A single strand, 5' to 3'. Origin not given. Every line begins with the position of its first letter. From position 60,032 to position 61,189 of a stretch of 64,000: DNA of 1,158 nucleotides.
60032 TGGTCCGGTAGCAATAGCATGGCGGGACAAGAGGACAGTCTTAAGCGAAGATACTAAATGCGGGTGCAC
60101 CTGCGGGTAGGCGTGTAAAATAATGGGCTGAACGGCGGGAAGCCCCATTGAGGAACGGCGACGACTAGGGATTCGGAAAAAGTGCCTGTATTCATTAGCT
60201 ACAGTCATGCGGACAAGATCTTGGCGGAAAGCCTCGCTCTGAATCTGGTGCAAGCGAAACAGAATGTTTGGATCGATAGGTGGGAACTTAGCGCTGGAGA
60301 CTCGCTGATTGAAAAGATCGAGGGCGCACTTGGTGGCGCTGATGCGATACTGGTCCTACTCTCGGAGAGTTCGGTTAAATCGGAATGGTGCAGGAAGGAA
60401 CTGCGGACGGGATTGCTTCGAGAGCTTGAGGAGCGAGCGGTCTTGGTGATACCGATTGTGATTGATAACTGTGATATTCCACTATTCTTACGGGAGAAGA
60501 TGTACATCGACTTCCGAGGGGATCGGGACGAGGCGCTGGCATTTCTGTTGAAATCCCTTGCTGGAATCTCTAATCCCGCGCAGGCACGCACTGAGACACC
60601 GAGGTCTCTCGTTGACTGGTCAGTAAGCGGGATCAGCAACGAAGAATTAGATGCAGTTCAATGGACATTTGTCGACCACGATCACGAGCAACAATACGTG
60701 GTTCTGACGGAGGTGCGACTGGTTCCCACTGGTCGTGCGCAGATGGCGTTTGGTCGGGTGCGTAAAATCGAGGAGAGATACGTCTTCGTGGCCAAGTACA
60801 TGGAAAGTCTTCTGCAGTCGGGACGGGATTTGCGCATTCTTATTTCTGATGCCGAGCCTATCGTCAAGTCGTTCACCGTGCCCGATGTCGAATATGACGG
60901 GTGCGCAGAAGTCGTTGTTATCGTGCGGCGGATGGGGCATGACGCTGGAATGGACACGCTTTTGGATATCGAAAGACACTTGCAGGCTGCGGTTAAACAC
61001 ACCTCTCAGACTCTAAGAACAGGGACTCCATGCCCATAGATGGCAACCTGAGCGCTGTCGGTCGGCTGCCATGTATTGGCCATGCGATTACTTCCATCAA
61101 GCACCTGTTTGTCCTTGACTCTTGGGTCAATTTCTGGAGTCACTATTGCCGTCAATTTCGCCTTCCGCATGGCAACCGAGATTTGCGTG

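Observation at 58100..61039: Candidate defence module in the second island: TIR-domain protein divergent from an unknown 217-aa gene plus a fused HTH-ImmA/IrrE regulator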

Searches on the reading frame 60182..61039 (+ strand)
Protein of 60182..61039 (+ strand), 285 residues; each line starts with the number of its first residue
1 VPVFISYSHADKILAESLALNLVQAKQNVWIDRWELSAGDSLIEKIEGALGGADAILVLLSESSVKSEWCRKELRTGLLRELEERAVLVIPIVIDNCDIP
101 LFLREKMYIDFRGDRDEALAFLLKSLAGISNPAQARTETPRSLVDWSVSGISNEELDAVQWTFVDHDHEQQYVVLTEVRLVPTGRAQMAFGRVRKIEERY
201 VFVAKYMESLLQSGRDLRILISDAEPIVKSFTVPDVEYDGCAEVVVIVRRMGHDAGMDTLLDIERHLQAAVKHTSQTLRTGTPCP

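Call 4: search_protein_families(library=pfam, proteins=[window:60182-61039:+], max_evalue=0.1)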
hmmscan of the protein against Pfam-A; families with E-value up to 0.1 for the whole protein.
window:60182-61039:+ (285 aa): 4 families
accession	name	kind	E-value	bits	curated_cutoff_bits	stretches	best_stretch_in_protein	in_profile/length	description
PF13676.11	TIR_2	-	2.3e-29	102.8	28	1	3-121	1-120/122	TIR domain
PF01582.25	TIR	-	1.8e-08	34.8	21.3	1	7-94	10-96/179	TIR domain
PF08937.16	ThsB_TIR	-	4.7e-06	27.4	21.2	1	4-91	1-94/100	Thoeris protein ThsB, TIR-like domain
PF10137.14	CAP12-PCTIR_TIR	-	0.029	14.8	24.7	1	3-63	2-62/119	CAP12/Pycsar effector protein, TIR domain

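Call 5: search_protein_families(library=padloc, proteins=[window:60182-61039:+], max_evalue=0.1)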
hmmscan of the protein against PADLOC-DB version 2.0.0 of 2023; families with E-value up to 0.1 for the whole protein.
window:60182-61039:+ (285 aa): 20 families
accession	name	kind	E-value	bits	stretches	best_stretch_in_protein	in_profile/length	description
PDLC02012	SAVED5--SAVED_TIR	-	1.7e-14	51.8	1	2-93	15-105/404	-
PDLC05062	PDC-S66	-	2.8e-14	51.3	1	3-92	151-240/282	-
PDLC03957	bSEFIR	-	7.7e-14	50.3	2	3-62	41-103/412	-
PDLC02421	Aga_TIR-PNTD1-PNTD2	-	8.8e-12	42.8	1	3-134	6-140/430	Class I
PDLC00420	ThsB1|ThsB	-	1.2e-10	39.1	1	3-98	4-102/319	TIR-like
PDLC02403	Aga_TIR-PNTD1-PNTD2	-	4.1e-10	37.3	1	4-139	6-144/443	Class I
PDLC03015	TIR-NLR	-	1.3e-06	25.4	1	4-97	5-97/824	-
PDLC02961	RT-TIR_XII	-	6.6e-06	23.3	1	9-92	354-434/475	single gene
PDLC00419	ThsB1|ThsB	-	9.2e-06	23.6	1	3-85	30-116/165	TIR-like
PDLC02962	RT-TIR_XII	-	1.1e-05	22.6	1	13-92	359-438/478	single gene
PDLC00417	ThsB1|ThsB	-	0.00035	18.2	1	3-93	169-260/303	TIR-like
PDLC00425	ThsB1|ThsB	-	0.00082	16.6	1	40-105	298-361/389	TIR-like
PDLC00727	Effector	-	0.0017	14.9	1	2-72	175-246/590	TIR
PDLC00423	ThsB1|ThsB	-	0.0046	14.6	1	2-93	37-132/190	TIR-like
PDLC00728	Effector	-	0.0098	12.9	1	2-58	11-69/432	TIR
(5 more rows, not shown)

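Call 6: search_protein_families(library=ncbifam, proteins=[window:60182-61039:+], max_evalue=0.1)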
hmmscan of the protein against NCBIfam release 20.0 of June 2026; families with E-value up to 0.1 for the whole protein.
window:60182-61039:+ (285 aa): 3 families
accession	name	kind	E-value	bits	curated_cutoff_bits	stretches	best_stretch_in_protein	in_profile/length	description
NF042941.1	Retron_TIR_antiphage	equivalog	8.5e-15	54.5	600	1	3-117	342-461/464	TIR domain-containing anti-phage reverse transcriptase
NF058526.1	Thoeris_type3_ThcB4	equivalog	4.7e-07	29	220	1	3-81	130-209/375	Thoeris type III anti-phage system protein ThcB4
NF040588.1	FxsC_Nterm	equivalog_domain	0.092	12.7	130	0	27-76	46-94/182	TIR-like protein FxsC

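Call 12: find_homologous_proteins(query=window:60182-61039:+)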
Query window:60182-61039:+ (285 aa): 199 proteins with E <= 0.001 among 2756 candidates; the best 120 are listed.
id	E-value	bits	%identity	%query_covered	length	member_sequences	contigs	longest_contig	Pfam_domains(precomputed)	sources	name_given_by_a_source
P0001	7.7e-184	627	100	100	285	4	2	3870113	PF01582.26,PF13676.12,PF08937.17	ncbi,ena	-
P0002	4.4e-134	464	75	98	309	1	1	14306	PF01582.26,PF13676.12,PF08937.17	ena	-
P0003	6.5e-131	454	72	98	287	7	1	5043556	PF01582.26,PF13676.12,PF08937.17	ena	-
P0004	1.7e-124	433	70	98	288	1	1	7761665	PF01582.26,PF13676.12,PF08937.17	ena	-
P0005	3.2e-122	425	70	99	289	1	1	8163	PF01582.26,PF13676.12,PF08937.17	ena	-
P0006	2.1e-121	423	69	98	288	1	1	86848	PF01582.26,PF13676.12,PF08937.17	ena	-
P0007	6.6e-103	362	58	99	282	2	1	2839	PF01582.26,PF13676.12,PF08937.17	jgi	jgi:hypothetical protein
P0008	5.5e-102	359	60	96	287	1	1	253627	PF01582.26,PF13676.12,PF08937.17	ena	-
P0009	6.5e-101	355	60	96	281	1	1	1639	PF01582.26,PF13676.12,PF08937.17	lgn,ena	-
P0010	9.9e-101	355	59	99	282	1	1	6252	PF01582.26,PF13676.12,PF08937.17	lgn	-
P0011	1.5e-100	354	58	96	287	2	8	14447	PF01582.26,PF13676.12,PF08937.17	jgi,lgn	jgi:hypothetical protein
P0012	1.5e-100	354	61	96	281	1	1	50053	PF01582.26,PF13676.12,PF08937.17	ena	-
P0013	9.5e-100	352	57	99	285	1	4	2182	PF01582.26,PF13676.12,PF08937.17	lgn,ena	-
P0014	1.3e-99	351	58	96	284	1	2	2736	PF01582.26,PF13676.12,PF08937.17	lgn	-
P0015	6.1e-99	349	59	96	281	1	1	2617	PF01582.26,PF13676.12,PF08937.17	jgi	jgi:hypothetical protein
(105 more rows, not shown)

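Call 16: find_related_loci(query=A1, collection=genome_contigs, flank=10000)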
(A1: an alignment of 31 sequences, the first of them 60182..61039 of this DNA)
Query A1 (285 aa) in genome_contigs; peptide patterns used: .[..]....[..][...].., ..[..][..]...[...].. (x = any residue, [..] = any of these).
244 stretches matched a pattern; 198 encode a relative of the query (tblastn E <= 1e-3); the best 80 are kept; 80 distinct loci.
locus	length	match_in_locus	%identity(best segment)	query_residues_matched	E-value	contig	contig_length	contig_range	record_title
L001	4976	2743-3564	61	1-274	2e-106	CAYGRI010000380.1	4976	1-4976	MAG TPA_asm: uncultured Maritimibacter sp. isolate ERP117304_co3_248 genome assembly, contig: NODE_24852_length_4976_cov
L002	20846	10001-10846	56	1-282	7e-103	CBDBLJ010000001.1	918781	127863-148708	MAG: Amylibacter sp. isolate df94ca38-a29d-4e8b-b975-8a20b83339cf genome assembly, contig: contig_1, whole genome shotgu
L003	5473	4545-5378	50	1-285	3e-86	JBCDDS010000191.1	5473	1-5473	MAG: Pseudomonadota bacterium isolate P01_G01_bin.46 k141_526722_length_5473_cov_23.7213, whole genome shotgun sequence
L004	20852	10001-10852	50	1-284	3e-86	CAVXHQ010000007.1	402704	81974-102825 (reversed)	MAG: uncultured Alphaproteobacteria bacterium isolate MFD03250.bin.1.45 genome assembly, contig: contig_954, whole genom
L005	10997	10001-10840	45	1-278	3e-71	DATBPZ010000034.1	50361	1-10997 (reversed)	MAG TPA_asm: Methylocella sp. isolate SMAG_U4090 k141_857014, whole genome shotgun sequence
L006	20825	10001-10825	45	7-280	4e-70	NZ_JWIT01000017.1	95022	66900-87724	Agrobacterium arsenijevicii strain KFB 330 contig_17, whole genome shotgun sequence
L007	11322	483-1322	42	1-279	1e-68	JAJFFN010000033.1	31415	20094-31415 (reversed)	MAG: Robiginitomaculum sp. isolate OFTM87 OFTM87_32, whole genome shotgun sequence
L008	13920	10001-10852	41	1-282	6e-67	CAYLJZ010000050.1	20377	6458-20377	MAG TPA_asm: uncultured Desulfobacteraceae bacterium isolate binchicken_co220_134 genome assembly, contig: NODE_1615_len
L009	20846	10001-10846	42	1-278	2e-65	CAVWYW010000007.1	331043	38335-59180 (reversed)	MAG: uncultured Alphaproteobacteria bacterium isolate MFD09286.bin.2.97 genome assembly, contig: contig_22640, whole gen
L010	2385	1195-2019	44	1-273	2e-66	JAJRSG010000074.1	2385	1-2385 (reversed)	MAG: Alphaproteobacteria bacterium isolate Dive100_bin4.62 k141_348175, whole genome shotgun sequence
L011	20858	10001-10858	39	1-283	8e-64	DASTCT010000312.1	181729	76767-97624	MAG TPA_asm: Candidatus Angelobacter sp. isolate SMAG_U800 k141_1457028, whole genome shotgun sequence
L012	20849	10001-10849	43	1-278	6e-63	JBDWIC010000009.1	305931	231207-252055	MAG: Lentilitoribacter sp. isolate LC.100.F.B2_422_16 LC_100_F_B2_422_16_000000000008.fa, whole genome shotgun sequence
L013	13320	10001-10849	40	1-278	8e-63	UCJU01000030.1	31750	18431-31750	Rhizobiales bacterium isolate AFS092471 genome assembly, contig: contig_30, whole genome shotgun sequence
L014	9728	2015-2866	40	1-282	6e-63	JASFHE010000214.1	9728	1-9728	MAG: Desulfobacteraceae bacterium isolate D0608M12metaG_Bin_560 D0608M12metaG_FD_scaffold_526_c1, whole genome shotgun s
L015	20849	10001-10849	39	1-283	1e-62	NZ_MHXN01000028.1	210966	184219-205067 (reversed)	MAG: Phenylobacterium sp. RIFCSPHIGHO2_01_FULL_69_31 rifcsphigho2_01_scaffold_344, whole genome shotgun sequence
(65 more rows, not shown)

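Call 20: find_encoding_contigs(protein=P0001, flank=10000, max_places=3)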
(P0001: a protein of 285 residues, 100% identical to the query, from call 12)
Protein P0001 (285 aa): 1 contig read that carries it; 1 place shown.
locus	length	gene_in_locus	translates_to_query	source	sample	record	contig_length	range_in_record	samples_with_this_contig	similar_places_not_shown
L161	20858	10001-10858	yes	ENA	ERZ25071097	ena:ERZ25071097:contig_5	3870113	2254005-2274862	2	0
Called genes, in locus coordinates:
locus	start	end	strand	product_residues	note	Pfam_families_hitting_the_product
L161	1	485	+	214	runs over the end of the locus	PF19778:RE_endonuc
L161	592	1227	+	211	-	PF17761:DUF1016_N, PF06250:YhcG_C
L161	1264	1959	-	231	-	PF00665:rve (faint), PF13610:DDE_Tnp_IS240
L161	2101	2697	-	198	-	PF11667:DUF3267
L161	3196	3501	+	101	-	PF13443:HTH_26 (weak), PF13560:HTH_31, PF01381:HTH_3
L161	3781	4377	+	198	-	-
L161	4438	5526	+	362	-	PF13384:HTH_23, PF13518:HTH_28, PF13542:HTH_Tnp_ISL3 (faint), PF13551:HTH_29, PF13565:HTH_32, PF13358:DDE_3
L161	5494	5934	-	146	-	-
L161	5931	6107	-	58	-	PF08843:AbiEii (weak)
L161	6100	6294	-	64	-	PF11459:AbiEi_3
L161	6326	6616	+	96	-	-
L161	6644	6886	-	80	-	PF07878:RHH_5 (faint)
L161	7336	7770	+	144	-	-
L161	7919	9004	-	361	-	PF01381:HTH_3, PF12844:HTH_19 (weak), PF13443:HTH_26 (faint), PF13560:HTH_31 (faint), PF06114:Peptidase_M78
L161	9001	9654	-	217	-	-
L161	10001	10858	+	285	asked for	PF01582:TIR, PF08937:ThsB_TIR (weak), PF13676:TIR_2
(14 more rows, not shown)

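Call 21: find_encoding_contigs(protein=P0003, flank=8000, max_places=2)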
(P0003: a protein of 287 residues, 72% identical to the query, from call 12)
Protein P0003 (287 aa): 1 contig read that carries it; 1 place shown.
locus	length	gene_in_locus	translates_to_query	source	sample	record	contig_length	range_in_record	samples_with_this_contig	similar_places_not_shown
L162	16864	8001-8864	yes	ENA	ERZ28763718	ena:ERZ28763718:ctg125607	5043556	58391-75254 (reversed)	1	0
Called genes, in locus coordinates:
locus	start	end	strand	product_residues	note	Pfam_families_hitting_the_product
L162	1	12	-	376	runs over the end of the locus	PF13191:AAA_16 (weak), PF07728:AAA_5 (weak)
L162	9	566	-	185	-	-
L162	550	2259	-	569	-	PF07669:Eco57I (faint)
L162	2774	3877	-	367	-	PF02086:MethyltransfD12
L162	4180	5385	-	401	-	-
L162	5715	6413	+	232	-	PF13356:Arm-DNA-bind_3, PF22022:Phage_int_M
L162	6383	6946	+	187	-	PF00589:Phage_integrase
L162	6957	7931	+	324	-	-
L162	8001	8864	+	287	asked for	PF01582:TIR, PF08937:ThsB_TIR (weak), PF13676:TIR_2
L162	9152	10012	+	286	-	-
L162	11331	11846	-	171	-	-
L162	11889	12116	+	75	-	-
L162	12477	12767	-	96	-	-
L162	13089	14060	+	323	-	-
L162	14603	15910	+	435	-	PF08238:Sel1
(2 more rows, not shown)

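Call 24: find_encoding_contigs(protein=P0002, flank=8000, max_places=2)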
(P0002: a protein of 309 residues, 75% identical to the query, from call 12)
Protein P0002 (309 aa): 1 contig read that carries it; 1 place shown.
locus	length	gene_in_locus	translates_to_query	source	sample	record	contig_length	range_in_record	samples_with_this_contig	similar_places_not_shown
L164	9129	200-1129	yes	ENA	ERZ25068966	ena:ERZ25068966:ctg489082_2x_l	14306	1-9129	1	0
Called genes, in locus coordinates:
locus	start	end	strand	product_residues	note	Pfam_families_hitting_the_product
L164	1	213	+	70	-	?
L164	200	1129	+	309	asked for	PF01582:TIR, PF08937:ThsB_TIR (weak), PF13676:TIR_2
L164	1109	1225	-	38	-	-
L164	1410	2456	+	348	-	PF04471:Mrr_cat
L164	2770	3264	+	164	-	-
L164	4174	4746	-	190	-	-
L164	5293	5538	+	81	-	-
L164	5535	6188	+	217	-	-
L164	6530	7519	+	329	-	PF00004:AAA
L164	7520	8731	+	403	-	PF27160:Y4kK_N, PF00082:Peptidase_S8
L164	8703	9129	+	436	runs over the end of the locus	PF00082:Peptidase_S8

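Call 25: find_encoding_contigs(protein=P0004, flank=8000, max_places=2)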
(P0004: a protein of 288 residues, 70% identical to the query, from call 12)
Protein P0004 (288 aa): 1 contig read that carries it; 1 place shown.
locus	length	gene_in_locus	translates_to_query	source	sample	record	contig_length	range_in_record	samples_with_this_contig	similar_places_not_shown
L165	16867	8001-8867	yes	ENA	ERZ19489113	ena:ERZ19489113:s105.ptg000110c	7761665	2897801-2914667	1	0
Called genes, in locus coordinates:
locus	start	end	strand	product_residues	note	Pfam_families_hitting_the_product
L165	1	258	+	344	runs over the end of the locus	PF00005:ABC_tran, PF13304:AAA_21 (faint)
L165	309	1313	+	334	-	PF01547:SBP_bac_1, PF13531:SBP_bac_11, PF13416:SBP_bac_8, PF13343:SBP_bac_6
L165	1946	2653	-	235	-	-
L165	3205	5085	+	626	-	PF09820:AAA-ATPase_like, PF08011:PDDEXK_9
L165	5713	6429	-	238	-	PF13175:AAA_15, PF13304:AAA_21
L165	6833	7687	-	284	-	-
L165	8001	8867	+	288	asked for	PF01582:TIR, PF08937:ThsB_TIR (weak), PF13676:TIR_2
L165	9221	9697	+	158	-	PF08238:Sel1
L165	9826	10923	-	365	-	PF02481:DNA_processg_A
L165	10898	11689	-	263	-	-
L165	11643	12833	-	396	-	PF02515:CoA_transf_3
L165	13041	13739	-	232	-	PF04493:Endonuclease_5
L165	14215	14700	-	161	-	-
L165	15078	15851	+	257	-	PF00578:AhpC-TSA, PF08534:Redoxin, PF00085:Thioredoxin (weak), PF13905:Thioredoxin_8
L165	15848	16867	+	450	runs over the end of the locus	PF00116:COX2, PF13442:Cytochrome_CBB3 (faint), PF00034:Cytochrom_C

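Call 26: find_encoding_contigs(protein=P0006, flank=8000, max_places=2)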
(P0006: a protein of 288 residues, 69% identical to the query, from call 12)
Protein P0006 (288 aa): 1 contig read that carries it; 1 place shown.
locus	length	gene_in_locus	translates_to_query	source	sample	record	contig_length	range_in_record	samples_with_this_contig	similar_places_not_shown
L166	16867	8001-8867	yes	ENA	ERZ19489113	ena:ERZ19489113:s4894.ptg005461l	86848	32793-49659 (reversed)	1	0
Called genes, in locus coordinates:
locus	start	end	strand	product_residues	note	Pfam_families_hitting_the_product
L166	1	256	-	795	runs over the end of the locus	PF00664:ABC_membrane, PF00005:ABC_tran, PF02463:SMC_N (weak)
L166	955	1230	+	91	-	PF04014:MazE_antitoxin (weak)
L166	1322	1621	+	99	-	PF01850:PIN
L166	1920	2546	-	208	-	PF01936:NYN (weak)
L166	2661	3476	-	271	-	PF13555:AAA_29 (weak), PF00005:ABC_tran, PF13191:AAA_16 (faint), PF08352:oligo_HPY (weak)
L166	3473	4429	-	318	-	PF00005:ABC_tran, PF13304:AAA_21 (weak), PF08352:oligo_HPY (weak)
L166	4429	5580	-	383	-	PF12911:OppC_N, PF00528:BPD_transp_1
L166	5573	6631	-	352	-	PF19300:BPD_transp_1_N, PF00528:BPD_transp_1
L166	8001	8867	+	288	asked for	PF01582:TIR, PF08937:ThsB_TIR (weak), PF13676:TIR_2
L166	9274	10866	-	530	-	PF00226:DnaJ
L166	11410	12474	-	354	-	PF00180:Iso_dh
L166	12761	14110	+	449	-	PF13304:AAA_21, PF13175:AAA_15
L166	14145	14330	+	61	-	-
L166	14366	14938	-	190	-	PF01227:GTP_cyclohydroI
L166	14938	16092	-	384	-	PF13433:Peripla_BP_5, PF13458:Peripla_BP_6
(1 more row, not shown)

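Call 30: predict_structure(alignment_id=A1)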
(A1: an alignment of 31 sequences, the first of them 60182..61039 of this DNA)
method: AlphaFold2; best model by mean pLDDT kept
length: 285 residues; sequences in the alignment: 31
mean_pLDDT: 78.0   pTM: 0.59
mean pLDDT of the five models: 78.0, 77.0, 74.6, 71.6, 71.5
residues with pLDDT >= 90: 69; 70-90: 132; 50-70: 74; < 50: 10
segments of 3 or more residues with pLDDT < 50: 36-38, 280-285
pLDDT, mean of each block of 10 residues (from residue 1): 68 82 70 51 56 70 69 60 65 78 73 85 73 77 86 76 90 94 90 84 90 93 94 88 95 88 92 72 35
secondary structure, 60 per line:
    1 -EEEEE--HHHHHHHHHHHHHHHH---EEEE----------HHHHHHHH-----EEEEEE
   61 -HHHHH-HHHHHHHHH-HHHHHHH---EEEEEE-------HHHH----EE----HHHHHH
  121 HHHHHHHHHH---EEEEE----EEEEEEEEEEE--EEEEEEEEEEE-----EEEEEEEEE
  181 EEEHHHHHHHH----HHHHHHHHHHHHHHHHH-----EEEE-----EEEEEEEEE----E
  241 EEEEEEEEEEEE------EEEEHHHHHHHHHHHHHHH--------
elements in order: E2-6 H9-24 E28-31 H42-49 E55-60 H62-66 H68-76 H78-84 E88-93 H101-104 H115-130 E134-138 E143-153 E156-166 E172-183 H184-191 H196-212 E218-221 E227-235 E240-252 E259-262 H263-277

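Call 37: fold_search(model_id=the predicted structure, library=pdb)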
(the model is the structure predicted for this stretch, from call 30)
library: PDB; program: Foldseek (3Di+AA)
matches with E <= 10: 1197; with E <= 0.001: 33
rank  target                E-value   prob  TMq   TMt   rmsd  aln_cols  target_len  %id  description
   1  8spo_E                9.4e-07  1.00  0.37  0.28  26.6       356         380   14  Tetramerized activation of MapSPARTA bound with NAD+ (released 2023-08-23)
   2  8ifl_F                3.0e-06  1.00  0.37  0.26  25.9       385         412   12  Cryo-EM structure of tetrameric SPARTA gRNA-ssDNA target complex in state 1 (released 2024-01-17)
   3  9mue_B                6.2e-06  1.00  0.35  0.39   9.4       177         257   22  Cryo-EM structure of CRISPR-associated cA4 bound Cat1 Pentagonal filament assembly in the presence of NAD (ADPR modell (released 2025-04-16)
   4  4w8h_A                7.4e-06  1.00  0.35  0.72   3.8       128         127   23  Crystal structure of the TIR domain of the Toll-related Receptor TRR-2 from the lower metazoan Hydra magnipapillata (c (released 2015-09-09)
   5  8oz6_A                1.4e-05  1.00  0.38  0.26  25.0       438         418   10  cryoEM structure of SPARTA complex ligand-free (released 2023-08-16)
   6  8k34_A                2.8e-05  1.00  0.33  0.23  26.0       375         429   13  Cryo-EM structure of SPARTA gRNA binary complex (released 2024-01-17)
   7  7uxu_A                3.6e-05  1.00  0.33  0.65   4.7       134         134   28  CryoEM structure of the TIR domain from AbTir in complex with 3AD (released 2022-09-07)
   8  4w8g                  5.5e-05  1.00  0.35  0.71   4.0       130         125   25  Crystal structure of the TIR domain of the Toll-related Receptor TRR-2 from the lower metazoan Hydra magnipapillata (cry (released 2015-09-09)
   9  8g83_B                6.6e-05  1.00  0.35  0.67   3.6       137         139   27  Structure of NAD+ consuming protein Acinetobacter baumannii TIR domain (released 2023-10-11)
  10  2j67_B                6.6e-05  1.00  0.32  0.60   4.7       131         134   21  The TIR domain of human Toll-Like Receptor 10 (TLR10) (released 2006-09-27)
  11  5uzb_A                7.9e-05  1.00  0.34  0.63   4.3       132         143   20  Cryo-EM structure of the MAL TIR domain filament (released 2017-07-26)
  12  4om7_A                7.9e-05  1.00  0.35  0.63   4.2       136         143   22  Crystal structure of TIR domain of TLR6 (released 2014-08-06)
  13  4c6r_A                1.2e-04  1.00  0.33  0.52   4.1       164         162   19  Crystal structure of the TIR domain from the Arabidopsis Thaliana disease resistance protein RPS4 (released 2014-05-28)
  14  1fyw                  1.3e-04  1.00  0.35  0.61   4.5       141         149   23  CRYSTAL STRUCTURE OF THE TIR DOMAIN OF HUMAN TLR2 (released 2000-11-22)
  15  7nt7_MODEL_1_A        1.5e-04  1.00  0.31  0.48   5.4       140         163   21  Solution structure of toll like receptor 1 (TLR1) TIR domain (released 2021-08-25)
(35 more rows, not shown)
